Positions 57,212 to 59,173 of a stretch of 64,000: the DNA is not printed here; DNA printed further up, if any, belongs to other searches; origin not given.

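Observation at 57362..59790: Chorismate-mutase-like domain fused to the C-terminus of an acyl-AMP ligase and TAATG-coupled to a core-only DAHP synthase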

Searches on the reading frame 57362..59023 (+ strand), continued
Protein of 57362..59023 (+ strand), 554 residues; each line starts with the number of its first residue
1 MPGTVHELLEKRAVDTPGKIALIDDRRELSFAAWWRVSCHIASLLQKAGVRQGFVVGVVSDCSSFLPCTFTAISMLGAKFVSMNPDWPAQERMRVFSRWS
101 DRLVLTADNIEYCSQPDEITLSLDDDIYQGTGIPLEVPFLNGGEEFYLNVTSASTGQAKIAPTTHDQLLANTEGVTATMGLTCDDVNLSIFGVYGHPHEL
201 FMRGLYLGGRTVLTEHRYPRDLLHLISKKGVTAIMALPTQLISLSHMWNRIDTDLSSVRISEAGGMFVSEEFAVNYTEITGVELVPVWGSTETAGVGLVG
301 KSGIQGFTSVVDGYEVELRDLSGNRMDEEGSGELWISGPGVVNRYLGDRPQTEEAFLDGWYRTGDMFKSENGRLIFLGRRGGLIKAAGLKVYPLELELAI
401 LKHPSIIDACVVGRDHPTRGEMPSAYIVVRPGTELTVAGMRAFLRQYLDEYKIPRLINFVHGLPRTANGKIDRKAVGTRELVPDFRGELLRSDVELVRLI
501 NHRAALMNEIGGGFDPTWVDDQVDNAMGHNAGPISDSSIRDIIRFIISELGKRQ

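Call 9: find_encoding_contigs(protein=P0094, flank=8000, max_places=3)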
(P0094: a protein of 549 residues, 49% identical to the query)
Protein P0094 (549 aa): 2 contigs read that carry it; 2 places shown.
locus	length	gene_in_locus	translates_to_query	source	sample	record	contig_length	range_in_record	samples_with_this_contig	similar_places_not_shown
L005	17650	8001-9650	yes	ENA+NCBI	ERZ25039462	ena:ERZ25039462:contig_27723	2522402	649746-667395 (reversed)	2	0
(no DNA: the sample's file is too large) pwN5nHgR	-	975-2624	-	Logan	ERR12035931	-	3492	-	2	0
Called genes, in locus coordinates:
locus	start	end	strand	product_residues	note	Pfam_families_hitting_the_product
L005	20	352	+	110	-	PF00076:RRM_1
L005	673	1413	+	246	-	PF13489:Methyltransf_23, PF08241:Methyltransf_11, PF13649:Methyltransf_25 (weak)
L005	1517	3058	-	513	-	PF04389:Peptidase_M28, PF01546:Peptidase_M20 (faint)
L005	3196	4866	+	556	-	PF16949:ABC_tran_2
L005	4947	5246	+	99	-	PF03652:RuvX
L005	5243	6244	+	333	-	PF02618:YceG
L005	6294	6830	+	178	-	-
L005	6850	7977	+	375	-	PF13421:Band_7_1, PF01145:Band_7, PF17032:Zn_ribbon_15 (faint), PF12773:DZR, PF13240:Zn_Ribbon_1 (faint), PF13248:Zn_ribbon_3 (weak)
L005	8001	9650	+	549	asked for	PF00501:AMP-binding, PF13193:AMP-binding_C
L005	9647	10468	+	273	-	PF00793:DAHP_synth_1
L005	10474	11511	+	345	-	PF00365:PFK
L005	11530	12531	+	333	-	PF00044:Gp_dh_N, PF02800:Gp_dh_C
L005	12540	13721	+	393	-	PF00162:PGK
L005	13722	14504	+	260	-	PF00121:TIM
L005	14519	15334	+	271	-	PF02517:Rce1-like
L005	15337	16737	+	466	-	PF02310:B12-binding, PF04055:Radical_SAM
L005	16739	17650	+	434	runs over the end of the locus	PF08308:PEGA, PF03781:FGE-sulfatase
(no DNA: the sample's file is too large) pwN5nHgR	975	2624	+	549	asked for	PF00501:AMP-binding, PF13193:AMP-binding_C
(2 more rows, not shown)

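Call 14: search_solved_structures(query=window:57362-58789:+, max_evalue=1e-20)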
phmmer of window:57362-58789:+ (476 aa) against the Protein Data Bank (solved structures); distinct sequences matched with E-value up to 1e-20: 84 (the best 60 are shown).
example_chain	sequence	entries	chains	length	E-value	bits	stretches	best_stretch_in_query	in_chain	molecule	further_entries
6mfy_A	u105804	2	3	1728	9.7e-52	179.3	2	6-475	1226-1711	Linear gramicidin synthase subunit A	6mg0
9meh_A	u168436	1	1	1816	1.2e-51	179.1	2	6-475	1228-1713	Linear gramicidin synthase subunit A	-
9be3_A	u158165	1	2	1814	1.2e-51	179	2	6-475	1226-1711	Linear gramicidin synthase subunit A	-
9be4_A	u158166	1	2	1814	1.2e-51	179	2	6-475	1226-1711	Linear gramicidin synthase subunit A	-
6mfz_A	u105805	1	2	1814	1.2e-51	179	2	6-475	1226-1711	Linear gramicidin synthase subunit A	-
4rlf_A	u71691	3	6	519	2.5e-37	131.8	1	128-473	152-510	Benzoate-coenzyme A ligase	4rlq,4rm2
4rm3_A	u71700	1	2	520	2.6e-37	131.7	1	128-473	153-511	Benzoate-coenzyme A ligase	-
4eat_A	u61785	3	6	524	2.7e-37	131.7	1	128-473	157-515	Benzoate-coenzyme A ligase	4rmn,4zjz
6m2u_A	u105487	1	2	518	2.7e-37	131.7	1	128-473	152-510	Benzoate-coenzyme A ligase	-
6m2o_A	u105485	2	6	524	2.8e-37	131.6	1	128-473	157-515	Benzoate-coenzyme A ligase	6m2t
8wev_A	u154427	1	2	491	5.1e-35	124.2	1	16-472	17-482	Feruloyl-CoA Synthetase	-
8weu_A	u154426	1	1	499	5.4e-35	124.1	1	16-472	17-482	Fatty-acyl-CoA synthase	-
5buq_A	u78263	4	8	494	1.2e-34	122.9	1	9-473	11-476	2-succinylbenzoate--CoA ligase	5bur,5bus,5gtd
2v7b_A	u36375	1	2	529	2.3e-34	122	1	150-473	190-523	BENZOATE-COENZYME A LIGASE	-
5x8f_A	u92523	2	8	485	4.4e-34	121.1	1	9-473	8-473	2-succinylbenzoate--CoA ligase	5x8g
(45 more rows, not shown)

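Call 20: find_encoding_contigs(protein=P0113, flank=6000, max_places=2)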
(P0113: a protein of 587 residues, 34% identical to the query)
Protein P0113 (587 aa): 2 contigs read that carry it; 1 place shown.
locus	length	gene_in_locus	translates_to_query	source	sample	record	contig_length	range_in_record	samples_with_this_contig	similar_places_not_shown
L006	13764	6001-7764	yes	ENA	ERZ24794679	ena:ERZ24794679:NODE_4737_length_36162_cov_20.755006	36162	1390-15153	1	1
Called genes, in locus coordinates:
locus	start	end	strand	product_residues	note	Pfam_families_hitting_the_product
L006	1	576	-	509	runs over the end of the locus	PF07690:MFS_1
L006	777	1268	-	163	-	PF03266:NTPase_1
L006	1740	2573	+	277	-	PF12706:Lactamase_B_2, PF13483:Lactamase_B_3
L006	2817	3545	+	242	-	PF27507:DjlA_TM (weak), PF05099:TerB, PF00226:DnaJ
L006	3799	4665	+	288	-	PF01040:UbiA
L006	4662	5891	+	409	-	PF04015:DUF362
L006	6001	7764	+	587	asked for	PF00501:AMP-binding, PF13193:AMP-binding_C, PF01817:CM_2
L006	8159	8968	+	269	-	PF00793:DAHP_synth_1, PF03102:NeuB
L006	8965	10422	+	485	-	PF01943:Polysacc_synt, PF13440:Polysacc_synt_3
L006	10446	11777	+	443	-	PF02310:B12-binding, PF04055:Radical_SAM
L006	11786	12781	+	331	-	PF04055:Radical_SAM, PF13186:SPASM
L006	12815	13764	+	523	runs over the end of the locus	PF13231:PMT_2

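Call 21: find_encoding_contigs(protein=P0116, flank=6000, max_places=2)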
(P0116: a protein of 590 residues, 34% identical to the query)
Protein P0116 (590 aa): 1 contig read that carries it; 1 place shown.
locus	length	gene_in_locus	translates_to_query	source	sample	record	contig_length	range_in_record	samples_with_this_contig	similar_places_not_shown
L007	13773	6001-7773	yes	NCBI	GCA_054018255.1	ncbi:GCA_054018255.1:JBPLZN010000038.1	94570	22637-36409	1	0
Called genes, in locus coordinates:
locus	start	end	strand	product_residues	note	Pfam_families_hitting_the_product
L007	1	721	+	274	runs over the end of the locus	PF02625:XdhC_CoxI, PF13478:XdhC_C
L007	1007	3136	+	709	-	-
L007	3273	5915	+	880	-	-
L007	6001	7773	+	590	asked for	PF00501:AMP-binding, PF13193:AMP-binding_C, PF01817:CM_2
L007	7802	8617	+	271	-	PF00793:DAHP_synth_1, PF03102:NeuB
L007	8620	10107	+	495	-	PF01943:Polysacc_synt, PF13440:Polysacc_synt_3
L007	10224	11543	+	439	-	PF02310:B12-binding, PF04055:Radical_SAM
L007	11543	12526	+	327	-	PF04055:Radical_SAM, PF13186:SPASM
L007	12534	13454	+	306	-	PF03279:Lip_A_acyltrans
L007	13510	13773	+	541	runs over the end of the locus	PF04932:Wzy_C (weak)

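Call 22: find_encoding_contigs(protein=P0115, flank=6000, max_places=2)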
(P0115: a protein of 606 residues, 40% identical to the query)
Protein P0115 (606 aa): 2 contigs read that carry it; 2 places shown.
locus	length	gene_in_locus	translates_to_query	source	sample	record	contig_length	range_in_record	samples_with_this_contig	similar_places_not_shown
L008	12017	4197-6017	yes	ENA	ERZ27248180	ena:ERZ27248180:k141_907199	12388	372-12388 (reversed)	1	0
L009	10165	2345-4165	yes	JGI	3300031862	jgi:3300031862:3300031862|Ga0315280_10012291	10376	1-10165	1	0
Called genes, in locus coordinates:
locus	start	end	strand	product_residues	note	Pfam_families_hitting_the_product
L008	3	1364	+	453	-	?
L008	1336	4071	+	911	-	-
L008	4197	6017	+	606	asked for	PF00501:AMP-binding, PF13193:AMP-binding_C, PF01817:CM_2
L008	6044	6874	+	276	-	PF00793:DAHP_synth_1, PF03102:NeuB (weak)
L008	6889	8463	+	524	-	PF01943:Polysacc_synt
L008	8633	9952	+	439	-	PF02310:B12-binding, PF04055:Radical_SAM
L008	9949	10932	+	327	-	PF04055:Radical_SAM, PF13186:SPASM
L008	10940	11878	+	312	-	PF03279:Lip_A_acyltrans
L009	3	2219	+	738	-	?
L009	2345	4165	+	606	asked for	PF00501:AMP-binding, PF13193:AMP-binding_C, PF01817:CM_2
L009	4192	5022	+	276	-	PF00793:DAHP_synth_1, PF03102:NeuB (weak)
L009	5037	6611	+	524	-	PF01943:Polysacc_synt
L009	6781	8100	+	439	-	PF02310:B12-binding, PF04055:Radical_SAM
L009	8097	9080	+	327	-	PF04055:Radical_SAM, PF13186:SPASM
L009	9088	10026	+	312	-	PF03279:Lip_A_acyltrans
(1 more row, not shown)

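Call 31: search_protein_families(library=ncbifam, proteins=[L004:9804-10616:+, L006:8159-8965:+, L005:9647-10465:+, L004:8001-9770:+], max_evalue=0.00001)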
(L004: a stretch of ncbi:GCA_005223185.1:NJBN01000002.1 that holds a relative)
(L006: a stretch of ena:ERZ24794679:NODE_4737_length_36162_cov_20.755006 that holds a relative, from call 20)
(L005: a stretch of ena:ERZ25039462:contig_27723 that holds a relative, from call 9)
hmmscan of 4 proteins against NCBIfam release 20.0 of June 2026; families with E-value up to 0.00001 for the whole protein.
L004:9804-10616:+ (271 aa): 8 families
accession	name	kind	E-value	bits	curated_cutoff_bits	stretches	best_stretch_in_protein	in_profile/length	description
NF006421.0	PRK08673.1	subfamily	8.7e-124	413.1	335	1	3-255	82-334/338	3-deoxy-7-phosphoheptulonate synthase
TIGR01361.1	DAHP_synth_Bsub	equivalog_domain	1.9e-111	371.6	267.75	1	4-248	14-258/260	3-deoxy-7-phosphoheptulonate synthase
NF009239.0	PRK12595.1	equivalog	5.4e-105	351.3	279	1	3-253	106-356/360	bifunctional 3-deoxy-7-phosphoheptulonate synthase/chorismate mutase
NF009933.0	PRK13396.1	subfamily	1.5e-98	330.1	486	1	8-257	93-344/352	3-deoxy-7-phosphoheptulonate synthase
NF041229.1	BagF_FevY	exception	1.5e-87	294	700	1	3-249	78-324/340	phospho-2-dehydro-3-deoxyheptonate aldolase BagF/FevY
NF003543.0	PRK05198.1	equivalog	7.1e-32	110.5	242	1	4-253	5-270/273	3-deoxy-8-phosphooctulonate synthase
TIGR01362.1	KDO8P_synth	equivalog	4.6e-31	107.9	314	1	15-251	2-253/258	3-deoxy-8-phosphooctulonate synthase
NF009109.0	PRK12457.1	equivalog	3.2e-17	62.7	457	1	54-250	61-268/281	3-deoxy-8-phosphooctulonate synthase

L006:8159-8965:+ (269 aa): 9 families
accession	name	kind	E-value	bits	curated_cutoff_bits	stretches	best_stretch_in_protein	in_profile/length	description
NF006421.0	PRK08673.1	subfamily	1.4e-127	425.6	335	1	5-255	84-334/338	3-deoxy-7-phosphoheptulonate synthase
TIGR01361.1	DAHP_synth_Bsub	equivalog_domain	1.6e-117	391.5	267.75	1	5-248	15-258/260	3-deoxy-7-phosphoheptulonate synthase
NF009239.0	PRK12595.1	equivalog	4.8e-109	364.6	279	1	4-250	107-353/360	bifunctional 3-deoxy-7-phosphoheptulonate synthase/chorismate mutase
NF009933.0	PRK13396.1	subfamily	2.3e-103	345.9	486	1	9-254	94-341/352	3-deoxy-7-phosphoheptulonate synthase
NF041229.1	BagF_FevY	exception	7.7e-94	314.6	700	1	7-259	82-327/340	phospho-2-dehydro-3-deoxyheptonate aldolase BagF/FevY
NF003543.0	PRK05198.1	equivalog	3.6e-35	121.3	242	1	13-252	15-269/273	3-deoxy-8-phosphooctulonate synthase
TIGR01362.1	KDO8P_synth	equivalog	2.4e-33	115.4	314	1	16-252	3-254/258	3-deoxy-8-phosphooctulonate synthase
NF009109.0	PRK12457.1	equivalog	3.1e-19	69.3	457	1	53-250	60-268/281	3-deoxy-8-phosphooctulonate synthase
TIGR03586.1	PseI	equivalog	6.4e-06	25.6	340.25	1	71-249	82-252/327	pseudaminic acid synthase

L005:9647-10465:+ (273 aa): 8 families
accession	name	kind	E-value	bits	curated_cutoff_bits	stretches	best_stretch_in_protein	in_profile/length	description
NF006421.0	PRK08673.1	subfamily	1e-113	380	335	1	18-267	85-334/338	3-deoxy-7-phosphoheptulonate synthase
TIGR01361.1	DAHP_synth_Bsub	equivalog_domain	2.5e-105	351.6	267.75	1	18-257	16-255/260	3-deoxy-7-phosphoheptulonate synthase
NF009239.0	PRK12595.1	equivalog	8.2e-96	321.1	279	1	19-262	110-353/360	bifunctional 3-deoxy-7-phosphoheptulonate synthase/chorismate mutase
NF009933.0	PRK13396.1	subfamily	3e-92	309.3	486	1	20-270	93-345/352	3-deoxy-7-phosphoheptulonate synthase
NF041229.1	BagF_FevY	exception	1.5e-90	303.8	700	1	18-262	81-325/340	phospho-2-dehydro-3-deoxyheptonate aldolase BagF/FevY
NF003543.0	PRK05198.1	equivalog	2.9e-32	111.8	242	1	26-259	16-264/273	3-deoxy-8-phosphooctulonate synthase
TIGR01362.1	KDO8P_synth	equivalog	2.1e-30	105.8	314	1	29-261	4-251/258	3-deoxy-8-phosphooctulonate synthase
NF009109.0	PRK12457.1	equivalog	8e-24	84.4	457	1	66-251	61-257/281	3-deoxy-8-phosphooctulonate synthase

L004:8001-9770:+ (590 aa): 110 families (the best 25 are shown)
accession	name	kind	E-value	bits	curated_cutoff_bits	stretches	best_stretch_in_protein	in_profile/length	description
NF004837.0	PRK06187.1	subfamily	4.4e-115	384.9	476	1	1-496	8-518/531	long-chain-fatty-acid--CoA ligase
NF005307.0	PRK06839.1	equivalog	4.3e-89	299.4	748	1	8-499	9-492/496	o-succinylbenzoate--CoA ligase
NF006182.0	PRK08316.1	subfamily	2.3e-88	296.9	663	1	2-496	12-513/523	fatty acyl-CoA synthetase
NF006181.0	PRK08314.1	subfamily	3.2e-85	286.5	705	2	131-497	178-551/563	long-chain-fatty-acid--CoA ligase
TIGR03098.1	ligase_PEP_1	hypoth_equivalog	2.5e-79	267.1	592.35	1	3-497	2-515/517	acyl-CoA ligase (AMP-forming), exosortase A system-associated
NF005702.0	PRK07514.1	subfamily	1.9e-78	264.1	558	1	12-496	14-496/506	malonyl-CoA synthase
NF004114.0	PRK05605.1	equivalog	6.4e-77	259.2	766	2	133-496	192-565/575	long-chain-fatty-acid--CoA ligase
NF004822.0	PRK06178.1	equivalog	7.9e-77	259.1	782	2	135-499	190-566/571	acyl-CoA synthetase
TIGR02262.1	benz_CoA_lig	subfamily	6.3e-76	256.1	375.25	1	14-494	18-503/508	benzoate-CoA ligase family protein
NF005947.1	PRK08008.1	equivalog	3.8e-75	253.4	651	1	25-496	36-517/518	crotonobetaine/carnitine-CoA ligase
NF005801.1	PRK07656.1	equivalog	8.1e-75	252.4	657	1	2-496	2-499/500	FadD3 family acyl-CoA ligase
NF002966.0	PRK03640.1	equivalog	1.8e-73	247.8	556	1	6-498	7-478/483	o-succinylbenzoate--CoA ligase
NF005676.0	PRK07470.1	equivalog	2.6e-72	244.2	774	1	1-497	20-526/544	acyl-CoA synthetase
NF005714.0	PRK07529.1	subfamily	9.2e-72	242.3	632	2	127-520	185-596/640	acyl-CoA synthetase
NF006523.0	PRK08974.1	equivalog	1e-70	238.5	884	2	154-497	202-550/561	long-chain-fatty-acid--CoA ligase FadD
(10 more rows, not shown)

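Call 34: find_related_loci(query=A4, collection=genome_contigs, flank=4000)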
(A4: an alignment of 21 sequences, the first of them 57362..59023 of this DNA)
Query A4 (554 aa) in genome_contigs; peptide patterns used: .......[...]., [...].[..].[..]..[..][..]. (x = any residue, [..] = any of these).
371 stretches matched a pattern; 360 encode a relative of the query (tblastn E <= 1e-3); the best 80 are kept; 78 distinct loci.
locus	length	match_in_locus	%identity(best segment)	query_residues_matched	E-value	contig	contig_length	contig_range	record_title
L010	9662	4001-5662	92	1-554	0e+0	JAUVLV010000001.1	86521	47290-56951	MAG: Candidatus Aegiribacteria sp. isolate CSMAG_515 CSMAG_515_k141_1050343_length_86521_cov_26.9934, whole genome shotg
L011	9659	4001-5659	83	1-553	0e+0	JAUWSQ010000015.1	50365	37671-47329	MAG: Candidatus Fermentibacteria bacterium isolate CSMAG_2558 CSMAG_2558_k127_6792534_length_50365_cov_59.7752, whole ge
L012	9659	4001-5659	82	1-553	0e+0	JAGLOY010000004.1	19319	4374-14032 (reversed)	MAG: Candidatus Aegiribacteria sp. isolate RS_7_6 ROV157_7.bin.6.fa_4, whole genome shotgun sequence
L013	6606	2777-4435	84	1-553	0e+0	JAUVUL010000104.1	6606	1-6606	MAG: Candidatus Aegiribacteria sp. isolate CSMAG_791 CSMAG_791_k141_245183_length_6606_cov_9.5089, whole genome shotgun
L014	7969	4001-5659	82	1-553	0e+0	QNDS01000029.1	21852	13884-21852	MAG: Candidatus Fermentibacteria bacterium isolate B22_G4 B22_Guay4_scaffold_01322, whole genome shotgun sequence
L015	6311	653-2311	82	1-553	0e+0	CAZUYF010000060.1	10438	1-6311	MAG TPA_asm: uncultured bacterium isolate SRP155585_co1_159 genome assembly, contig: NODE_3821_length_10438_cov_9.583261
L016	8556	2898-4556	80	1-553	0e+0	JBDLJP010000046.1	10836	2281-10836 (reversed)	MAG: Candidatus Fermentibacteria bacterium isolate MAG102 MAG102_46, whole genome shotgun sequence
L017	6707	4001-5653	78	3-553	0e+0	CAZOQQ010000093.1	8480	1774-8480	MAG TPA_asm: uncultured bacterium isolate binchicken_co67_278 genome assembly, contig: NODE_9444_length_8480_cov_4.77768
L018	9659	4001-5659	72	1-553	0e+0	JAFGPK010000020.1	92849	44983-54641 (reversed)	MAG: Candidatus Fermentibacteraceae bacterium isolate Zod_Metabat.684 k87_518322, whole genome shotgun sequence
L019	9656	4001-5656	72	1-552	0e+0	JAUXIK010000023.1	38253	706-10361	MAG: Candidatus Aegiribacteria sp. isolate CSMAG_2979 CSMAG_2979_k119_105456_length_38253_cov_8.8961, whole genome shotg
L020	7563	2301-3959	71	1-553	0e+0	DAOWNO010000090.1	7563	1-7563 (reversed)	MAG TPA_asm: Candidatus Aegiribacteria sp. isolate CSMAG_3030 CSMAG_3030_k141_613691_length_7563_cov_16.0078, whole geno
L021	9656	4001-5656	70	1-552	0e+0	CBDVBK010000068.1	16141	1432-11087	MAG TPA_asm: uncultured bacterium isolate SRR22302358_concoct_47 genome assembly, contig: ERZ25746585.1102, whole genome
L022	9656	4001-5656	68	1-553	0e+0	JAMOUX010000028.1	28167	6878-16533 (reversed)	MAG: Candidatus Fermentibacteraceae bacterium isolate PIR-30_metabat1_scaf2bin.043 PIR-30_scaffold_532_c1, whole genome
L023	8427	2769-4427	84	1-553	0e+0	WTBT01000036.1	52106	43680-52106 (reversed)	MAG: Candidatus Aegiribacteria sp. isolate GLR63 c_000000301031, whole genome shotgun sequence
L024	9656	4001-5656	71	1-552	0e+0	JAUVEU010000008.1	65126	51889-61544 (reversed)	MAG: Candidatus Aegiribacteria sp. isolate CSMAG_331 CSMAG_331_k141_297541_length_65126_cov_9.1714, whole genome shotgun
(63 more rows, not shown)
